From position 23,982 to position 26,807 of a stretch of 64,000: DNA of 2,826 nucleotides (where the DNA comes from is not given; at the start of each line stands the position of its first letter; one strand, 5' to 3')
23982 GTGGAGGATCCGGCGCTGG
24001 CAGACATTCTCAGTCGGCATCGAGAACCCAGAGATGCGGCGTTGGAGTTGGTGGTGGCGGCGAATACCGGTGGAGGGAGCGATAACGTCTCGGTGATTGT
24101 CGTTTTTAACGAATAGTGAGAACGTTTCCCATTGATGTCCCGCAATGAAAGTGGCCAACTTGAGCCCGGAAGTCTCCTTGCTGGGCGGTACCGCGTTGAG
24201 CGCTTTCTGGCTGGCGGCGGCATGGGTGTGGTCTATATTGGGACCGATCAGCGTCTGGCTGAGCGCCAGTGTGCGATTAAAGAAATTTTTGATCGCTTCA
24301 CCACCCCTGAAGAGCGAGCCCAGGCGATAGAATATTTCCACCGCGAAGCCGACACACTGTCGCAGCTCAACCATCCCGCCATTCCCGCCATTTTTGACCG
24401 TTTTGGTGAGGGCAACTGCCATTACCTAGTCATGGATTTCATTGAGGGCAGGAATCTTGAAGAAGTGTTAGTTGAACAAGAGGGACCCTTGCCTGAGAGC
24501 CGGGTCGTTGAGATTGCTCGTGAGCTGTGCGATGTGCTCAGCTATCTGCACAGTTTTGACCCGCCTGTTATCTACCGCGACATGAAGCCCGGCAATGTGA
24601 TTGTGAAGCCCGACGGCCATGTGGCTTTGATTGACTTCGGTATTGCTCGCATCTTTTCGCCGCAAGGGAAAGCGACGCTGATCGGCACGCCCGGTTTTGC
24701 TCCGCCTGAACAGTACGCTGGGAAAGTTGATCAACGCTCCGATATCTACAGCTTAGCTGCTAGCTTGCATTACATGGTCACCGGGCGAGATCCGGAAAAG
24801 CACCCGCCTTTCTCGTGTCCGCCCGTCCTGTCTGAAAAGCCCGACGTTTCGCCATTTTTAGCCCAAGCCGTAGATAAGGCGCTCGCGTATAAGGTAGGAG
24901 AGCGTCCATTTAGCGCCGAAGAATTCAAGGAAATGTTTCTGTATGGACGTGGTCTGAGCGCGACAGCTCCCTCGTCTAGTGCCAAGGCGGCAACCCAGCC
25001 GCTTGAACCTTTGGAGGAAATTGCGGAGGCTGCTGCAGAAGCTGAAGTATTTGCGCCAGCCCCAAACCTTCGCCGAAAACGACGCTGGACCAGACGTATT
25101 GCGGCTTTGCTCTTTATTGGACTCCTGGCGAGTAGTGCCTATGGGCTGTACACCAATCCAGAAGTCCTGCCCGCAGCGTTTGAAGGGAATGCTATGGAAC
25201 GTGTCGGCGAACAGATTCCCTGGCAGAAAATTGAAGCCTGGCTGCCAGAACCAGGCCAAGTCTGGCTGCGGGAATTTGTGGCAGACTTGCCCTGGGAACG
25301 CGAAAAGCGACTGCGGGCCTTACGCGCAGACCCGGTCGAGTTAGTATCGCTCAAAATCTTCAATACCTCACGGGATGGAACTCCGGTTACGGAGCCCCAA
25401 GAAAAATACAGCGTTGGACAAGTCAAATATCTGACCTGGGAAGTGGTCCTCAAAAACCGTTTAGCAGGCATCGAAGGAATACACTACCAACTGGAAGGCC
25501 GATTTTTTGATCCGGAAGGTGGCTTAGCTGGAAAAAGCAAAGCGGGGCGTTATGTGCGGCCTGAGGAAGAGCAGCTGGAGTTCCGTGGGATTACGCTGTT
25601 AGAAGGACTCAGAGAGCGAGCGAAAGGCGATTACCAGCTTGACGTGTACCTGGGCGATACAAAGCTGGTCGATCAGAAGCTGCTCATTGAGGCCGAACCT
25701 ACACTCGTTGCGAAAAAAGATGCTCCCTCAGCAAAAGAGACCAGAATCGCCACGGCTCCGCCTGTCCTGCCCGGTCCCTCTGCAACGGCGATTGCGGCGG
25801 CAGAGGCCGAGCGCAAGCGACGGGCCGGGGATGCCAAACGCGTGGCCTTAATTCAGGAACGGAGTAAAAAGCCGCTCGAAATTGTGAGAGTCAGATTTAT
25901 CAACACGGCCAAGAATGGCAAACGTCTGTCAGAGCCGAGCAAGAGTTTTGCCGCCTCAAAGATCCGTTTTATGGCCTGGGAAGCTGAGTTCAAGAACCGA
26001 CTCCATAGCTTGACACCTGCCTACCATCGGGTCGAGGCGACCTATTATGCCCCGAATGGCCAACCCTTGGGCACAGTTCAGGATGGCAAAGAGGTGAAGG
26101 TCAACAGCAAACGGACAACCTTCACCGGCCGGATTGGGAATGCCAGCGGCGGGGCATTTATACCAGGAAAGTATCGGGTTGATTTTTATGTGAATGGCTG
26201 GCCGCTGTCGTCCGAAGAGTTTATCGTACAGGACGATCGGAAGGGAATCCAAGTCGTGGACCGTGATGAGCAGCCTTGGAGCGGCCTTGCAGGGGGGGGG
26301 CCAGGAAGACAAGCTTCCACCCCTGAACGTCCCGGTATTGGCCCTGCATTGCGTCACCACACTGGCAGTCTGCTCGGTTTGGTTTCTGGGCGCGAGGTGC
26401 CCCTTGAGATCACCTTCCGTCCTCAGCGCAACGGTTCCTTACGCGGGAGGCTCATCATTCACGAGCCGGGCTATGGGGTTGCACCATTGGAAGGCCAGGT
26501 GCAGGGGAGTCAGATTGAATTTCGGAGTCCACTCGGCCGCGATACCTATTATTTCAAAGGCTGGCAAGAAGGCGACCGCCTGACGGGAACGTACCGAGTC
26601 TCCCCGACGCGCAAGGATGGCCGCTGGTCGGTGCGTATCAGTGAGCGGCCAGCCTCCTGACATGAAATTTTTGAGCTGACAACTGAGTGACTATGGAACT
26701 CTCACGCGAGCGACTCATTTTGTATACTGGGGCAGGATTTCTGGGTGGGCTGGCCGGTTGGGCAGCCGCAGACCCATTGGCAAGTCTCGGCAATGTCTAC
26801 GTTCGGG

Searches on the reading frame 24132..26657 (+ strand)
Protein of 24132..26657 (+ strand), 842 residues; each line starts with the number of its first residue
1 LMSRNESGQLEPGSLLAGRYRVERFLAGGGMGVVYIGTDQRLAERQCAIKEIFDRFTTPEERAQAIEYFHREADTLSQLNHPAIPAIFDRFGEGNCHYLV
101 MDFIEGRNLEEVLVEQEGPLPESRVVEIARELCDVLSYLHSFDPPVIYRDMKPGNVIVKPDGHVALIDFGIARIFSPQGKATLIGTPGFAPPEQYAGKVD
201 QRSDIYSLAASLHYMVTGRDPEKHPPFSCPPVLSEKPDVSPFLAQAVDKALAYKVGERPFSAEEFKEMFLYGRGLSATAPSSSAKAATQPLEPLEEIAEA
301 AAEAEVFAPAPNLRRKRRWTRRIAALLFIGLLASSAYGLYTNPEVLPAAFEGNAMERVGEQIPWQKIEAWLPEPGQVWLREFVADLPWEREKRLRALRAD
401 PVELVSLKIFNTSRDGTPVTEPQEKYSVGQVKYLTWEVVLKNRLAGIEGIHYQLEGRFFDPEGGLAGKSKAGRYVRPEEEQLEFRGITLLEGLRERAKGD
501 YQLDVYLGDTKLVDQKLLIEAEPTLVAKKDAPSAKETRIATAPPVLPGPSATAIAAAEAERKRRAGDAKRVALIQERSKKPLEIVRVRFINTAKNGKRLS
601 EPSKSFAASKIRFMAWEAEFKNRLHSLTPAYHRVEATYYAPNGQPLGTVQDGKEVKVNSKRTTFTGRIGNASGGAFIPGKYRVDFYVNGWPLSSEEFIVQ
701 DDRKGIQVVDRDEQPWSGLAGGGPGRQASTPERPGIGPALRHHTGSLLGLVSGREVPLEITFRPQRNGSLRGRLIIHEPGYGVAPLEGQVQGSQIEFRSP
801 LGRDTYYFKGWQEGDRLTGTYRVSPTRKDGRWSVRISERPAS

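Call 3: search_protein_families(library=pfam, proteins=[window:24132-26657:+], max_evalue=1)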
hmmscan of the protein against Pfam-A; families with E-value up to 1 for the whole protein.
window:24132-26657:+ (842 aa): 6 families
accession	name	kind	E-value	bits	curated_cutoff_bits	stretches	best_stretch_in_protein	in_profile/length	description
PF00069.31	Pkinase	-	2e-33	116.4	31.7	1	20-222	1-197/263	Protein kinase domain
PF07714.23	PK_Tyr_Ser-Thr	-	4.3e-19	69.3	23.1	1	23-221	4-204/258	Protein tyrosine and serine/threonine kinase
PF01636.29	APH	-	3.6e-09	37.2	23.2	2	55-145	26-113/239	Phosphotransferase enzyme family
PF03109.22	ABC1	-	5.5e-07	29.4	22.9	1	74-182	122-224/244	ABC1 atypical kinase-like domain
PF13954.11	PapC_N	-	0.004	17.6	27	1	672-702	22-52/146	PapC N-terminal domain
PF12330.14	Haspin_kinase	-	0.024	14.1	25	1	149-209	230-287/364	Haspin like kinase domain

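Call 4: search_protein_families(library=ncbifam, proteins=[window:24132-26657:+], max_evalue=1)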
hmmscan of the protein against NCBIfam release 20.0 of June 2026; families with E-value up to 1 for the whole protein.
window:24132-26657:+ (842 aa): 20 families
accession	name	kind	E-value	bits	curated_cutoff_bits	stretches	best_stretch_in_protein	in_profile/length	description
NF033483.0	PknB_PASTA_kin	equivalog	9.9e-54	183.3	450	1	13-268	2-264/563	Stk1 family PASTA domain-containing Ser/Thr kinase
NF038150.1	lanthi_synth_IV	equivalog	4.7e-36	124.4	650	1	13-223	184-397/851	class IV lanthionine synthetase LanL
NF047741.1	antiphage_MADS6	equivalog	2.2e-31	109.1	460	2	7-141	484-609/612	methylation-associated defense system protein kinase MAD6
NF052427.1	StpK7MSMEG_1200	equivalog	3.2e-30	105.2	900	1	18-221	7-208/601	serine/threonine protein kinase StpK7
NF038151.1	lanthi_synth_III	equivalog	1.8e-26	92.8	575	1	17-216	219-423/833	class III lanthionine synthetase LanKC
NF009651.0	PRK13184.1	equivalog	5.3e-18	64.4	839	1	18-175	2-163/932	serine/threonine-protein kinase PknD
TIGR03903.1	TOMM_kin_cyc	equivalog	1.8e-16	59.2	705.75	1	48-207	7-174/1267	TOMM system kinase/cyclase fusion protein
NF053615.1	SerThrKinAfsKStmc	equivalog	3e-16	59.3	1300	1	20-222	15-213/809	protein serine/threonine kinase AfsK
NF033442.0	BREX_PglW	equivalog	4.6e-14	51.1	990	1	11-239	505-727/1391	BREX system serine/threonine kinase PglW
NF043056.1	T4SS_LegK1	equivalog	8.2e-12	44.5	550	1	27-215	80-283/516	Dot/Icm T4SS effector kinase LegK1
NF011463.0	PRK14879.1-4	equivalog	8.1e-07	28.7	188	1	71-174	67-162/237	Kae1-associated kinase Bud32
TIGR03724.2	arch_bud32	equivalog_domain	1.9e-06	27.5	125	1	71-174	42-133/193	KEOPS complex kinase/ATPase Bud32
NF011464.0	PRK14879.1-7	equivalog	6.6e-06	26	246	1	98-173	82-150/221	Kae1-associated kinase Bud32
TIGR01982.1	UbiB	equivalog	2e-05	23.4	487.55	1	97-183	232-314/436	2-polyprenylphenol 6-hydroxylase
NF011460.0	PRK14879.1-1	equivalog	2.7e-05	23.4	199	1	91-173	80-158/232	Kae1-associated kinase Bud32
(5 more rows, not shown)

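Call 60: search_protein_families(library=padloc, proteins=[window:24132-26657:+], max_evalue=0.001)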
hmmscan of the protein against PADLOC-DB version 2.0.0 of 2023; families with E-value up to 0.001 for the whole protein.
window:24132-26657:+ (842 aa): 33 families (the best 25 are shown)
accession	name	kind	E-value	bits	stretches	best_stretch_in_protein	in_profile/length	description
PDLC04042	PD-T4-6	-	8.8e-59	197.5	1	13-268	4-268/292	-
PDLC04044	PD-T4-6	-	7e-53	178.1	1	12-269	26-289/372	-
PDLC04053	PD-T4-6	-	4.6e-52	175.4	1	17-282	8-281/311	-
PDLC04054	PD-T4-6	-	7.2e-52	174.9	1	11-316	4-316/347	-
PDLC04045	PD-T4-6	-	3e-48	162.5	1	14-270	29-296/350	-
PDLC04138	mad6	-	5.4e-48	162.3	1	15-290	48-331/659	mads_6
PDLC04061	PD-T4-6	-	5.5e-48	162.7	1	11-312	9-323/510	-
PDLC04060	PD-T4-6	-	4.6e-47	159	1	13-221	3-208/486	-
PDLC04052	PD-T4-6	-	3.5e-45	153.1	1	14-334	5-335/496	-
PDLC04062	PD-T4-6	-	2.3e-42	143.6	1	15-264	29-285/450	-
PDLC04047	PD-T4-6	-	3.5e-42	142.7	1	12-222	4-212/327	-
PDLC04043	PD-T4-6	-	7.3e-42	142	1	15-267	12-272/452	-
PDLC04041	PD-T4-6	-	1.9e-39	134.2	1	9-293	20-314/443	-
PDLC04048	PD-T4-6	-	2.4e-39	133.7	1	13-221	5-211/354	-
PDLC04051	PD-T4-6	-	3.8e-39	132.9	1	15-264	29-286/476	-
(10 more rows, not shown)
